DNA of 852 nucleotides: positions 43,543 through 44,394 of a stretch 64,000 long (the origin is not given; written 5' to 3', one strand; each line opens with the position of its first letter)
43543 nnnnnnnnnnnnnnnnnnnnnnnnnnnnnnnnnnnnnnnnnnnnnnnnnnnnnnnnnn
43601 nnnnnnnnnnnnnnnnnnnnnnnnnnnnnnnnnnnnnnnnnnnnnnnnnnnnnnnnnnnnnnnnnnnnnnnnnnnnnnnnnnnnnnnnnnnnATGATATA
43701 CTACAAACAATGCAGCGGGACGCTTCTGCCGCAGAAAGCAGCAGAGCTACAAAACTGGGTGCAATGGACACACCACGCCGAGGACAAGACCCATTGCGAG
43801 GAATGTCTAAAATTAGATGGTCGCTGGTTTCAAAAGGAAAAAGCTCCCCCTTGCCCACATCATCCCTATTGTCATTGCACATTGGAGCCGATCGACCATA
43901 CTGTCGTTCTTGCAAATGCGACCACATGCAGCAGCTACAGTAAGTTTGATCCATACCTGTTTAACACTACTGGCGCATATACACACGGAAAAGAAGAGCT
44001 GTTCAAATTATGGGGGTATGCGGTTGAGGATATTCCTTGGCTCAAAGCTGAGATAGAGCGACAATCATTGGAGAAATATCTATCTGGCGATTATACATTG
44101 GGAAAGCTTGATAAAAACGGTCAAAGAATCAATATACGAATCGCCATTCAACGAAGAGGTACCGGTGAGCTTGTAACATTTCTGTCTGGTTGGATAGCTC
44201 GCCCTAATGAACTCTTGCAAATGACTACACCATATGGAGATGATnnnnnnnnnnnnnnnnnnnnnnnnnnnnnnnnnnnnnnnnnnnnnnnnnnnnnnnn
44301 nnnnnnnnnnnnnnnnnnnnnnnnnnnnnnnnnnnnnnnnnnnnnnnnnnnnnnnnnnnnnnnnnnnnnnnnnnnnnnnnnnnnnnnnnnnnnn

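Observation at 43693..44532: Orphan MuF-knuckle/DUF6883-like protein plus abutting DUF4926-like small gene: candidate uncharacterised toxin-immunity (TA-like) pair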

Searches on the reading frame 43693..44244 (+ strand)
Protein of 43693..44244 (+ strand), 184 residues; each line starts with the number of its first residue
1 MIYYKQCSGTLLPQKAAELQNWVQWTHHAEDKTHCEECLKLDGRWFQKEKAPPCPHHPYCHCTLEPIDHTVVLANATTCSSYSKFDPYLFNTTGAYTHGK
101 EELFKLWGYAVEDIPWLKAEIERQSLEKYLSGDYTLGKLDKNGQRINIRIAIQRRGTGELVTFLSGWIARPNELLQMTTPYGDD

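Call 3: search_protein_families(library=pfam, proteins=[window:43693-44244:+], max_evalue=1)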
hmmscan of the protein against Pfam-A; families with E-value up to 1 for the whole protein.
window:43693-44244:+ (184 aa): 2 families
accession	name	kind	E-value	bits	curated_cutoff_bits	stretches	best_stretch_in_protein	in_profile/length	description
PF21814.2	DUF6883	-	3.7e-06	27.6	27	1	83-173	13-98/110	Domain of unknown function (DUF6883)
PF04233.19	Phage_Mu_F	-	0.0032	18.6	29.6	1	14-64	55-111/112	Phage Mu protein F like protein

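Call 4: search_protein_families(library=ncbifam, proteins=[window:43693-44244:+], max_evalue=1)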
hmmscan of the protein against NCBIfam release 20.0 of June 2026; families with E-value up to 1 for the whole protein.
window:43693-44244:+ (184 aa): 1 family
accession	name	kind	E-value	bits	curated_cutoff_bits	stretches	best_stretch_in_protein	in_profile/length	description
TIGR01641.1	phageSPP1_gp7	domain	0.067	13.6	39.65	1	28-66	64-107/109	minor capsid protein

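Call 6: search_protein_families(library=phrogs, proteins=[window:43693-44244:+], max_evalue=0.1)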
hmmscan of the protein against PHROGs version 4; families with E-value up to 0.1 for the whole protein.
window:43693-44244:+ (184 aa): 9 families
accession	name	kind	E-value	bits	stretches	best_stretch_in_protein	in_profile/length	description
phrog_1657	-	head and packaging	2.6e-05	24.7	1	23-71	250-302/337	head morphogenesis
phrog_8089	-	head and packaging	0.00018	21.9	1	17-67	208-266/268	head morphogenesis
phrog_595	-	head and packaging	0.00038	20.9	1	24-68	251-298/513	head maturation protease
phrog_4728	-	head and packaging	0.00082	19.3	1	21-72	250-304/591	head morphogenesis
phrog_6577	-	unknown function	0.0091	15.3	1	23-75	180-237/1066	-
phrog_115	-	head and packaging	0.011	15.9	1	29-68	274-318/665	minor head protein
phrog_36431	-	unknown function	0.034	15.3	1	120-154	21-55/105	-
phrog_241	-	head and packaging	0.059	13.4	1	35-67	239-273/679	head morphogenesis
phrog_16619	-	head and packaging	0.068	11.6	1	17-67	224-273/1440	minor head protein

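Call 7: search_protein_families(library=padloc, proteins=[window:43693-44244:+], max_evalue=0.1)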
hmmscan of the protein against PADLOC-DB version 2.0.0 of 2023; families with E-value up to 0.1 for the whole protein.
window:43693-44244:+ (184 aa): 0 families

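Call 8: find_homologous_proteins(query=window:43693-44244:+)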
Query window:43693-44244:+ (184 aa): 278 proteins with E <= 0.001 among 296 candidates; the best 120 are listed.
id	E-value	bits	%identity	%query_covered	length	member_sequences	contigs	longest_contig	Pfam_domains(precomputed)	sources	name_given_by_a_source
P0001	4.7e-116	403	92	100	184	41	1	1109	PF21814.3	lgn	-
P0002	1.8e-113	395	90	100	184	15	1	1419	PF21814.3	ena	-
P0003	6.2e-90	318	70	99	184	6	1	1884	PF21814.3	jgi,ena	-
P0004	4.1e-88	312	70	99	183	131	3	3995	PF21814.3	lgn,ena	-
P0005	1.4e-86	307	69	99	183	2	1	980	PF21814.3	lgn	-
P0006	4.1e-86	306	66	99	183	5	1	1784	-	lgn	-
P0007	1.4e-85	304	69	99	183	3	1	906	-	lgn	-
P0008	3.3e-83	296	70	99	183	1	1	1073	PF21814.3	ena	-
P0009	3.2e-82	293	64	99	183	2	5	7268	-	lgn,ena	-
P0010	1.2e-81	291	66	98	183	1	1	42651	PF21814.3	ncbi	-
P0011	3.0e-81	290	63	98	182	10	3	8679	PF21814.3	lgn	-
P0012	4.2e-81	289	64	99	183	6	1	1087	PF21814.3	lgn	-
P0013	1.2e-80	288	66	98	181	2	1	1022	PF21814.3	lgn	-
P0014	1.9e-80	287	70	90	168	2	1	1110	PF21814.3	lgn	-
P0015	2.7e-80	287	64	98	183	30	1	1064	PF21814.3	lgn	-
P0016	3.5e-80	286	64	98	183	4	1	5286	PF21814.3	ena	-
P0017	5.0e-80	286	66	98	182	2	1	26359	PF21814.3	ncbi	-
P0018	5.6e-80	286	62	98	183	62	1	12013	PF21814.3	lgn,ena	-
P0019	6.1e-80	286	64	98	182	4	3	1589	PF21814.3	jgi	-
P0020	6.2e-80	286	63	98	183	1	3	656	PF21814.3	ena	-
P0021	2.9e-79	283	64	99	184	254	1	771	PF21814.3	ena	-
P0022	4.2e-79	283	63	99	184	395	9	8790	PF21814.3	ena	-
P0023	6.0e-79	282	72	89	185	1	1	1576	PF21814.3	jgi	-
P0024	6.1e-79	282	64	99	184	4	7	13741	PF21814.3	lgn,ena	-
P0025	6.8e-79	282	64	98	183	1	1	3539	PF21814.3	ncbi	-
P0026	1.4e-78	281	64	98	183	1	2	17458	PF21814.3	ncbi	-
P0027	1.9e-78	281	64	99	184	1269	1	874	PF21814.3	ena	-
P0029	4.1e-78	280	65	98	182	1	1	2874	PF21814.3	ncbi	-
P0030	4.2e-78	280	86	76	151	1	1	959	PF21814.3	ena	-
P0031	4.7e-78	279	64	99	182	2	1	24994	PF21814.3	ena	-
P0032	5.0e-78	279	63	100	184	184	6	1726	PF21814.3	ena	-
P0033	5.8e-78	279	64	98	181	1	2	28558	PF21814.3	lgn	-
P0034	7.4e-78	279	62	99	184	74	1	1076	PF21814.3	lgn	-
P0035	8.3e-78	279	64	99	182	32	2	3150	PF21814.3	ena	-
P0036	9.7e-78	278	64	99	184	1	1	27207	PF21814.3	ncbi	-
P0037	1.3e-77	278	64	98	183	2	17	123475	PF21814.3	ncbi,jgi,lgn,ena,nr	ncbi:MAG: hypothetical protein E7440_00570 [Ruminococcaceae bacterium]|nr:hypothetical protein [Osci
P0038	1.6e-77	278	63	98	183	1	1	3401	PF21814.3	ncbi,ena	-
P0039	2.2e-77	277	62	98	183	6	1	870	PF21814.3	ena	-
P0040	4.5e-77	276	62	98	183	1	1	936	PF21814.3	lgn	-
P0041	5.3e-77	276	65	98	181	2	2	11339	PF21814.3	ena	-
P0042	1.0e-76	275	60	98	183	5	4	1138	PF21814.3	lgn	-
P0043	1.3e-76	275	80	78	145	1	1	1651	PF21814.3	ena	-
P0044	1.8e-76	274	62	98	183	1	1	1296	PF21814.3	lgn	-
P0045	1.9e-76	274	66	99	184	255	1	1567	PF21814.3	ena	-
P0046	2.7e-76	274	61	98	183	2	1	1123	PF21814.3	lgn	-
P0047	2.9e-76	274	62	99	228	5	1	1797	PF21814.3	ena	-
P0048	3.8e-76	273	62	99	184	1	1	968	PF21814.3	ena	-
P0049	4.7e-76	273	62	98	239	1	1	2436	PF21814.3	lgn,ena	-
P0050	5.1e-76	273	60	98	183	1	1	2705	PF21814.3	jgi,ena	-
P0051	5.4e-76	273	65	99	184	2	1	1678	PF21814.3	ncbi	-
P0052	7.5e-76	272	62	98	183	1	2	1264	PF21814.3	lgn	-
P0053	7.7e-76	272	61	100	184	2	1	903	PF21814.3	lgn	-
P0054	9.3e-76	272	63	98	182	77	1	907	PF21814.3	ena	-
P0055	1.0e-75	272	63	98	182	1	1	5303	PF21814.3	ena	-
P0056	1.2e-75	272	60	98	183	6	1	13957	PF21814.3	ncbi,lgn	-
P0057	1.9e-75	271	60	99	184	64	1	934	PF21814.3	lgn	-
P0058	3.0e-75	270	61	98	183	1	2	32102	PF21814.3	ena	-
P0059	3.7e-75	270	62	98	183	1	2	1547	PF21814.3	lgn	-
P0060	3.9e-75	270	60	98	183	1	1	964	PF21814.3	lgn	-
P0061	6.6e-75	269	59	98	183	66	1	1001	PF21814.3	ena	-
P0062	6.6e-75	269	62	98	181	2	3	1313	PF21814.3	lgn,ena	-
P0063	9.3e-75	269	62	98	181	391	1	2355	PF21814.3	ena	-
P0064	1.3e-74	268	62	98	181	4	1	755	PF21814.3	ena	-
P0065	1.4e-74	268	62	98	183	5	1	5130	PF21814.3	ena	-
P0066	1.6e-74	268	60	98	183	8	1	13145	PF21814.3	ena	-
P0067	1.9e-74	268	60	99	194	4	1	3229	PF21814.3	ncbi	-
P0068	2.2e-74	267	61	98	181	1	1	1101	PF21814.3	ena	-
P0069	2.4e-74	267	62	97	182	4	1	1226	PF21814.3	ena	-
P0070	2.5e-74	267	65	98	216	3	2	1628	PF21814.3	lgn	-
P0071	2.6e-74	267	60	99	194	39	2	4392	PF21814.3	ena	-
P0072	2.9e-74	267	62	98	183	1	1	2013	PF21814.3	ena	-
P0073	3.7e-74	267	60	98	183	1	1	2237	PF21814.3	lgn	-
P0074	3.8e-74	267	62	99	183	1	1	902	PF21814.3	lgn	-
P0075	3.9e-74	267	59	98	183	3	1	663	PF21814.3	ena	-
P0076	4.6e-74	266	59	98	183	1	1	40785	PF21814.3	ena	-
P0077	5.6e-74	266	60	98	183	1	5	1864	PF21814.3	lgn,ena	-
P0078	1.9e-73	264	62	98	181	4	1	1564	PF21814.3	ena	-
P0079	3.8e-73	263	59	98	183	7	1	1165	PF21814.3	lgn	-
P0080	6.6e-73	263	60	98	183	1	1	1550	PF21814.3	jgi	-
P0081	6.8e-73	263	60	99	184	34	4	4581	PF21814.3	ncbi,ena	-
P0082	1.2e-72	262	58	98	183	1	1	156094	PF21814.3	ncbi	-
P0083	1.2e-72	262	59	98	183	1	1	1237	PF21814.3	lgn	-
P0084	1.2e-72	262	61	98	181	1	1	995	PF21814.3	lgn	-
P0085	1.3e-72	262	60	98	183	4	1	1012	PF21814.3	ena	-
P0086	1.6e-72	261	61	98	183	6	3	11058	PF21814.3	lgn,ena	-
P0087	1.8e-72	261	62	98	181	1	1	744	PF21814.3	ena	-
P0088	2.0e-72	261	56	98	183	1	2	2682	PF21814.3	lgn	-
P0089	2.1e-72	261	61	98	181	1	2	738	PF21814.3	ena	-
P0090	3.0e-72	260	63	98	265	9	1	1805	PF21814.3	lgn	-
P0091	4.1e-72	260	60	98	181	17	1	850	PF21814.3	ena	-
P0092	6.5e-72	259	60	98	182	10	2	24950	PF21814.3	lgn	-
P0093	7.0e-72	259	56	98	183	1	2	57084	PF21814.3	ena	-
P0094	7.3e-72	259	57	99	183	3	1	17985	PF21814.3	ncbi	-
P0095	8.3e-72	259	57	98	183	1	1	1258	PF21814.3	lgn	-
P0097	1.1e-71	259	59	99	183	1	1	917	PF21814.3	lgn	-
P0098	1.8e-71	258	62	98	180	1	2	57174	PF21814.3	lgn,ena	-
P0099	1.9e-71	258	60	98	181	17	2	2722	PF21814.3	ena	-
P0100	1.9e-71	258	61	98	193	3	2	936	PF21814.3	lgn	-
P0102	2.6e-71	257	58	98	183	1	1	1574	PF21814.3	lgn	-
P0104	3.8e-71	257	60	98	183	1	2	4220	PF21814.3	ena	-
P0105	4.6e-71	257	61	98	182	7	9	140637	PF21814.3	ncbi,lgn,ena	-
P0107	4.7e-71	257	58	99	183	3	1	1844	PF21814.3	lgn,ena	-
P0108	5.3e-71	256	62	98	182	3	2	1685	PF21814.3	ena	-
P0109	6.7e-71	256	57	98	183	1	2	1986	PF21814.3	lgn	-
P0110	8.9e-71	256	57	98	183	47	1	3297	PF21814.3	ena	-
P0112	1.1e-70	255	62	98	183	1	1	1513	PF21814.3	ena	-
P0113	1.2e-70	255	57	98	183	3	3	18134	PF21814.3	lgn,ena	-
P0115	3.9e-70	254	55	98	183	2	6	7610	PF21814.3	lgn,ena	-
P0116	7.4e-70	253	59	98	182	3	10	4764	PF21814.3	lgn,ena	-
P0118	1.5e-69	252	57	98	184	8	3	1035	PF21814.3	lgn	-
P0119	1.5e-69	252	59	98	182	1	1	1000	PF21814.3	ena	-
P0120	2.3e-69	251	58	99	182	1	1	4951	PF21814.3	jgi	-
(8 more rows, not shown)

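Call 9: find_encoding_contigs(protein=P0037, flank=6000, max_places=6)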
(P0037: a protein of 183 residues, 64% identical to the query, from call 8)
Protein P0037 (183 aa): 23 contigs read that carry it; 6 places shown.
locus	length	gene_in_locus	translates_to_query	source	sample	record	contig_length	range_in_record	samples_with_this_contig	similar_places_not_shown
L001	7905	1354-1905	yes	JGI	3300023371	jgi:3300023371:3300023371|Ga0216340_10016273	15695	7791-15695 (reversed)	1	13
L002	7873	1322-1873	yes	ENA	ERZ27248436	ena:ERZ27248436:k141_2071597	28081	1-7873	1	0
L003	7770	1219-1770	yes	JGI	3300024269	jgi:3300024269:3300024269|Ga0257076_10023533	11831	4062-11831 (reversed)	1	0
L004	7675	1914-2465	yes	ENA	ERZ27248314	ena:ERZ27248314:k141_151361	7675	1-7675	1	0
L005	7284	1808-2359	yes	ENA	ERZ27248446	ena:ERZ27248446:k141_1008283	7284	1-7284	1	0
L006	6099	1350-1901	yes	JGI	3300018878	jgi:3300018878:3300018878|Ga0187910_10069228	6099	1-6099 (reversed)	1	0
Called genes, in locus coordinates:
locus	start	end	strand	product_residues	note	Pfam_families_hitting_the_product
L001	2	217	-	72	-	?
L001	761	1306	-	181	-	-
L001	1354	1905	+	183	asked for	PF21814:DUF6883 (weak)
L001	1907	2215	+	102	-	-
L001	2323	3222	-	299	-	PF00126:HTH_1, PF03466:LysR_substrate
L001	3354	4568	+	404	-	PF02515:CoA_transf_3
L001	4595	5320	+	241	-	PF00106:adh_short, PF08659:KR, PF01370:Epimerase (weak), PF13561:adh_short_C2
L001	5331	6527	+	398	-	PF00108:Thiolase_N, PF02803:Thiolase_C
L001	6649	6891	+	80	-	PF02803:Thiolase_C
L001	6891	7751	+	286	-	PF02737:3HCDH_N, PF03446:NAD_binding_2 (weak), PF22660:RS_preATP-grasp-like (faint), PF00725:3HCDH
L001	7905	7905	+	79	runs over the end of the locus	-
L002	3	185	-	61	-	?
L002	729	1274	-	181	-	-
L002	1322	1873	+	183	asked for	PF21814:DUF6883 (weak)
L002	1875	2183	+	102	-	-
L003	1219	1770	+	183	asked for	PF21814:DUF6883 (weak)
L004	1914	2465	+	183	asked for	PF21814:DUF6883 (weak)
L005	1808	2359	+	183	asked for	PF21814:DUF6883 (weak)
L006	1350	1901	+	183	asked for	PF21814:DUF6883 (weak)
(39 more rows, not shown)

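Call 10: find_encoding_contigs(protein=P0082, flank=6000, max_places=3)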
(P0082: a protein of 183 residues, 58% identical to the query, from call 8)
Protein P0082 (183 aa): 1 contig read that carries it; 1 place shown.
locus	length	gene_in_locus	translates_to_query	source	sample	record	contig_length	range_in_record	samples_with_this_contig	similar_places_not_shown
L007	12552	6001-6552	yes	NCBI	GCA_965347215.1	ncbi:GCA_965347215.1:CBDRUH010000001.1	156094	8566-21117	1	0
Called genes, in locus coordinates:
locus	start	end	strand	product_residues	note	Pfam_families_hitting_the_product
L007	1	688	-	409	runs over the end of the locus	PF06738:ThrE, PF12821:ThrE_2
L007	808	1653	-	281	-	PF02645:DegV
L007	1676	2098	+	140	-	-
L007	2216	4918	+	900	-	PF00403:HMA, PF19803:DUF6286 (faint), PF00122:E1-E2_ATPase, PF00702:Hydrolase, PF00403:HMA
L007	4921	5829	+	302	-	PF00561:Abhydrolase_1, PF12146:Hydrolase_4, PF00326:Peptidase_S9 (faint)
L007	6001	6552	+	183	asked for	PF21814:DUF6883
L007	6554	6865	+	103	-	-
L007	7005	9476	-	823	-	PF01336:tRNA_anti-codon (faint)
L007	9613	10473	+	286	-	PF09297:Zn_ribbon_NUD, PF00293:NUDIX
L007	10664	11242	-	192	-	PF01066:CDP-OH_P_transf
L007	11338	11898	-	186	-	PF01471:PG_binding_1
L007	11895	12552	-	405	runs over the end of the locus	PF08486:SpoIID (weak), PF01471:PG_binding_1, PF09374:PG_binding_3 (faint), PF01471:PG_binding_1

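Call 11: find_encoding_contigs(protein=P0105, flank=6000, max_places=5)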
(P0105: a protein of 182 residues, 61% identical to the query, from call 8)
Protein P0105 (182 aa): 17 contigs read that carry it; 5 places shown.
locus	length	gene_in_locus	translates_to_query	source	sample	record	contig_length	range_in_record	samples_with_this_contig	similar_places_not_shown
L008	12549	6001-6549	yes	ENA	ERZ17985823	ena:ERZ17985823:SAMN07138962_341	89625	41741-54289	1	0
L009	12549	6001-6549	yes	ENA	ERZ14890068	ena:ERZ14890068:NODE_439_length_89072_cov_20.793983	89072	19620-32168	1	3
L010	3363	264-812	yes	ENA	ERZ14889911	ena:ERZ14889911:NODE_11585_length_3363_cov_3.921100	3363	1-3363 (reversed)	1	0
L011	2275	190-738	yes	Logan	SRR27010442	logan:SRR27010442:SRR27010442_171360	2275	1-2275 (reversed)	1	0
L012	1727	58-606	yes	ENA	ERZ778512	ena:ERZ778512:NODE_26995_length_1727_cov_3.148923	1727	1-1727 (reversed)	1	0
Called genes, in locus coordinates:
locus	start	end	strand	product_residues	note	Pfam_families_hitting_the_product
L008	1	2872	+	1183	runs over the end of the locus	PF00580:UvrD-helicase, PF13245:AAA_19 (weak), PF13361:UvrD_C, PF13538:UvrD_C_2 (weak), PF12705:PDDEXK_1 (weak)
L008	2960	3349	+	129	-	PF10604:Polyketide_cyc2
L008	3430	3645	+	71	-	PF04070:DUF378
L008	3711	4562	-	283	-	PF06177:QueT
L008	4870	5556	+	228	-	PF01522:Polysacc_deac_1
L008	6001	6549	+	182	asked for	PF21814:DUF6883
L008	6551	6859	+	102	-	-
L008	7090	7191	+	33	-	-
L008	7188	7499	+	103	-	PF00829:Ribosomal_L21p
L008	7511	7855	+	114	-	PF04327:Peptidase_Prp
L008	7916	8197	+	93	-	PF01016:Ribosomal_L27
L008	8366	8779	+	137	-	PF12663:DUF3788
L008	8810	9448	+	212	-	-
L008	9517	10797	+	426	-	PF01018:GTP1_OBG, PF01926:MMR_HSR1, PF02421:FeoB_N, PF09269:DUF1967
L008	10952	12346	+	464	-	PF01336:tRNA_anti-codon, PF00152:tRNA-synt_2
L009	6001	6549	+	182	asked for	PF21814:DUF6883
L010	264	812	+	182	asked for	PF21814:DUF6883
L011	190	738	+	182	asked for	PF21814:DUF6883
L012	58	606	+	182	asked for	PF21814:DUF6883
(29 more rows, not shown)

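Call 32: search_solved_structures(query=A3, max_evalue=10, show_alignments=3)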
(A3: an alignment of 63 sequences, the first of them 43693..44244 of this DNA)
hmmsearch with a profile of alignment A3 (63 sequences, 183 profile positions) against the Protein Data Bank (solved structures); distinct sequences matched with E-value up to 10: 3.
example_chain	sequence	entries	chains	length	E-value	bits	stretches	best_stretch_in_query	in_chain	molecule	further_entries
6o8w_N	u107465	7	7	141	0.96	12.3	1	92-130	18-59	50S ribosomal protein L16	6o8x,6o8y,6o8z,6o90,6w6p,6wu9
7nhk_P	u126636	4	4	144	0.99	12.2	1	92-130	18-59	50S ribosomal protein L16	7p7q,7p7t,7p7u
7p7r_P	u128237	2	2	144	1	12.2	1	92-130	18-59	50S ribosomal protein L16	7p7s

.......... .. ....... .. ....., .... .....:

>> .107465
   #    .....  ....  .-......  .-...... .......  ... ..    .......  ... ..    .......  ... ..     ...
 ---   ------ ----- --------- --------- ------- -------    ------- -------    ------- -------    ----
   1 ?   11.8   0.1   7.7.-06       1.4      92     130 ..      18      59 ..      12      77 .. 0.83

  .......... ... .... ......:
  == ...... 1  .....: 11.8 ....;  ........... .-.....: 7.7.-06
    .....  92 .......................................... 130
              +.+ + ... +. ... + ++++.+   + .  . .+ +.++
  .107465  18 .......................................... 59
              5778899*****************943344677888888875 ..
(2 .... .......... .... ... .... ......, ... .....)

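Call 39: find_related_loci(query=A3, collection=genome_contigs, flank=4000)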
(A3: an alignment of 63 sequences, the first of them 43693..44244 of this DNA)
Query A3 (184 aa) in genome_contigs; peptide patterns used: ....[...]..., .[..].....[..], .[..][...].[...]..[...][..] (x = any residue, [..] = any of these).
282 stretches matched a pattern; 218 encode a relative of the query (tblastn E <= 1e-3); the best 80 are kept; 80 distinct loci.
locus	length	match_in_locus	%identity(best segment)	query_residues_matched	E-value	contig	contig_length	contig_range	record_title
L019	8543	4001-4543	63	2-182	7e-84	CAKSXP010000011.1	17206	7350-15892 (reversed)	MAG: uncultured Oscillospiraceae bacterium isolate REFINED_METABAT215_TOP10_CONTIGS_1500_ASSEMBLY_K77_MERGED__Hadza_PheC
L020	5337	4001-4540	66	1-182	1e-83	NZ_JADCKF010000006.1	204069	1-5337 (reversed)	Pseudoflavonifractor gallinarum strain DSM 107456 seq6, whole genome shotgun sequence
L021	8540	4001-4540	66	1-182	3e-83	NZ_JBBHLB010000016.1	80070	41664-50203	Flavonifractor porci strain P01024 N24_ctg16, whole genome shotgun sequence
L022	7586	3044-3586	61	2-182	3e-82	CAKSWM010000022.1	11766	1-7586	MAG: uncultured Oscillospiraceae bacterium isolate REFINED_METABAT215_TOP10_CONTIGS_1500_ASSEMBLY_K77_MERGED__Hadza_PheC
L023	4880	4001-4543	64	2-182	6e-82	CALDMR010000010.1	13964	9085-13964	MAG TPA_asm: uncultured Clostridia bacterium isolate ERR318703_bin.90_CONCOCT_v1.1_MAG genome assembly, contig: ERZ17645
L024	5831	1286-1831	67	1-182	4e-82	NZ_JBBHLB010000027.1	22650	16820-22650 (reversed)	Flavonifractor porci strain P01024 N24_ctg27, whole genome shotgun sequence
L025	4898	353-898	66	1-182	1e-80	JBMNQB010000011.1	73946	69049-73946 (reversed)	MAG: Lawsonibacter sp. isolate SBF912SR2HQ0026 scaffold_1415_c1, whole genome shotgun sequence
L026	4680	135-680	64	1-182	2e-80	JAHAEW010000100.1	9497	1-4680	MAG: Clostridiales bacterium isolate L3_058_000G1_dasL3_058_000G1_concoct_79_sub L3_058_000G1_scaffold_7001, whole genom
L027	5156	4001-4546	66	1-182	4e-79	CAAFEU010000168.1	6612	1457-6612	MAG TPA_asm: Ruminococcaceae bacterium, isolate HGM13225, WGS project CAAFEU010000000 data, contig: SRS104485_23_k99_240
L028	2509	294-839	66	1-182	8e-81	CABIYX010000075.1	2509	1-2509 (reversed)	Clostridiales bacterium isolate MGYG-HGUT-00086 genome assembly, contig: .18048_2_82.75, whole genome shotgun sequence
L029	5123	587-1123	64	2-182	6e-79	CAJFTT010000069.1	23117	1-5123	Candidatus Tabaqchalia intestinavium isolate Coassembly_mag_113 genome assembly, contig: MAGpy_11413_min2k_bin_113_fak87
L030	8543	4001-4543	62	2-182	7e-79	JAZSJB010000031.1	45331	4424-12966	MAG: Lawsonibacter sp. isolate T1900044567_TS20190033.MAGScoT_cleanbin_000026 SGB_413_k141_1805755, whole genome shotgun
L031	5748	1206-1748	64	2-182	5e-79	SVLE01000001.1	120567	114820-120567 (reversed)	MAG: Oscillospiraceae bacterium isolate SIG479 NODE_800_length_120567_cov_2.061259, whole genome shotgun sequence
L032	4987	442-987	62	1-182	1e-78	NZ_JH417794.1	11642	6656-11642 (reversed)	Flavonifractor plautii ATCC 29863 Scfld347, whole genome shotgun sequence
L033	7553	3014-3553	63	1-182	1e-78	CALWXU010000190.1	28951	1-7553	MAG: uncultured Flavonifractor sp. isolate BRZ_DI__bin77 genome assembly, contig: BRZ_DI__NODE_1584_length_28951_cov_16.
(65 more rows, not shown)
